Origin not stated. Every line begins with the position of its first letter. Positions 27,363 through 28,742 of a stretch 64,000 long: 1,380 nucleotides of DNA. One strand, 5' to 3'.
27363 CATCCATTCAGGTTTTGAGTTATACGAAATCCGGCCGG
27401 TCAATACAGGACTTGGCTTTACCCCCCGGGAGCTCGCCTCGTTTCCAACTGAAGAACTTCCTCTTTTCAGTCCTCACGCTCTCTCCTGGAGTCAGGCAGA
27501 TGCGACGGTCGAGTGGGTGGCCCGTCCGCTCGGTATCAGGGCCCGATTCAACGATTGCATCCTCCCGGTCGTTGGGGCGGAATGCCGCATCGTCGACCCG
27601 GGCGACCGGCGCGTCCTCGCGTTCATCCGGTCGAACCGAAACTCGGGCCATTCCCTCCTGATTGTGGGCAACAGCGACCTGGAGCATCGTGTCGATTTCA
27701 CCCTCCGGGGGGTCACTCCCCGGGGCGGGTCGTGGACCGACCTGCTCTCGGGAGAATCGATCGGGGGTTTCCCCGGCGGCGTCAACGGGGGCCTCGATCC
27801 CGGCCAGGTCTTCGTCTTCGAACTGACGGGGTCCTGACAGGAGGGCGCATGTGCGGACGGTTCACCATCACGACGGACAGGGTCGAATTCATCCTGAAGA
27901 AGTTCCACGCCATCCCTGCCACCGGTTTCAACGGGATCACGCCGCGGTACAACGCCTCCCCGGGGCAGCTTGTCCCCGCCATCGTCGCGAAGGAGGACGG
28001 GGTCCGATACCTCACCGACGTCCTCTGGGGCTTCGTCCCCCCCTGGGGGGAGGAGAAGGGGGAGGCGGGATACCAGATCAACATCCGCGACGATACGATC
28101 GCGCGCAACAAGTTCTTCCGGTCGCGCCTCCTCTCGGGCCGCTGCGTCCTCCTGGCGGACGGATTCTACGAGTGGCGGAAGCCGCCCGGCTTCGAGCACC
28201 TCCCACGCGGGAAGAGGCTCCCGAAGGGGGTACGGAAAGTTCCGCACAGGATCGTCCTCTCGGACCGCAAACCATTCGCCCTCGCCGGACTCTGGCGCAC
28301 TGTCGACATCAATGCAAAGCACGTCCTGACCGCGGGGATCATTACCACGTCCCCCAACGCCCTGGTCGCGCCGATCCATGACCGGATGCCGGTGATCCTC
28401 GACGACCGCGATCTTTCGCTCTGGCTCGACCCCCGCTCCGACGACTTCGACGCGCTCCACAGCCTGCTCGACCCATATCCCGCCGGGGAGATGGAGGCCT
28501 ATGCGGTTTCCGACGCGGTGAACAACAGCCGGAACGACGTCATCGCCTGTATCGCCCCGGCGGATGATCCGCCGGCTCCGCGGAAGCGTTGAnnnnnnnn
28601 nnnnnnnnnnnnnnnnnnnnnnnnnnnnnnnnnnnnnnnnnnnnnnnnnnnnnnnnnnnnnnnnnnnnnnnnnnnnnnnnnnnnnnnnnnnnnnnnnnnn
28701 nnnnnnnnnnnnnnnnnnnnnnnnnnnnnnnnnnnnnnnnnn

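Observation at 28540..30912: Specific catalytic-motif lesions in the PolB homolog: exonuclease dead, polymerase motif C degenerate, DNA-binding motifs retained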

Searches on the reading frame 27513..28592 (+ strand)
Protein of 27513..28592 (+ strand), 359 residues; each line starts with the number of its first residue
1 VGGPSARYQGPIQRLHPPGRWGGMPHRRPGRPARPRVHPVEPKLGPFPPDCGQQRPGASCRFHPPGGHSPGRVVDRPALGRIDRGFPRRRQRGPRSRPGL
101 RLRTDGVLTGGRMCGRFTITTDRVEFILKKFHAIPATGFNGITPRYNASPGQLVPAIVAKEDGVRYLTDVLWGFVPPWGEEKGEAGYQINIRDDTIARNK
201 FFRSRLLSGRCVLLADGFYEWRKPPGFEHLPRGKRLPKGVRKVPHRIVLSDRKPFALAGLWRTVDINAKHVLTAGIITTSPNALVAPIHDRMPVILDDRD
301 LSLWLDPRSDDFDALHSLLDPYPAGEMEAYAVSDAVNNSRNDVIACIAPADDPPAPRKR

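Call 3: search_protein_families(library=pfam, proteins=[window:27513-28592:+], max_evalue=0.01)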
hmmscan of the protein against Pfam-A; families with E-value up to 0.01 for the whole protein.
window:27513-28592:+ (359 aa): 1 family
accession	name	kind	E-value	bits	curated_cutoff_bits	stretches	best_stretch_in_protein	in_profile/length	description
PF02586.19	SRAP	-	3.5e-56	190.6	27.1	1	113-338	1-213/214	SOS response associated peptidase (SRAP)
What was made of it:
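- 27849..28592 (+): SRAP (abasic-site-shielding peptidase family) beginning MCGRF. It converges on polB2 and the 3' ends overlap by 53 nt. Pfam PF02586 3.5e-56, matched from residue 113 of the long ORF (call 3).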

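Call 4: search_protein_families(library=ncbifam, proteins=[window:27513-28592:+], max_evalue=0.01)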
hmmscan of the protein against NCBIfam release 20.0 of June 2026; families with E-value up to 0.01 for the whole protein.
window:27513-28592:+ (359 aa): 1 family
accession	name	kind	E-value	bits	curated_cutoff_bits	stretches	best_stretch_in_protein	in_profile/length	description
NF007413.0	PRK09951.1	subfamily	8.1e-17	61.3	349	1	113-349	1-221/222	hypothetical protein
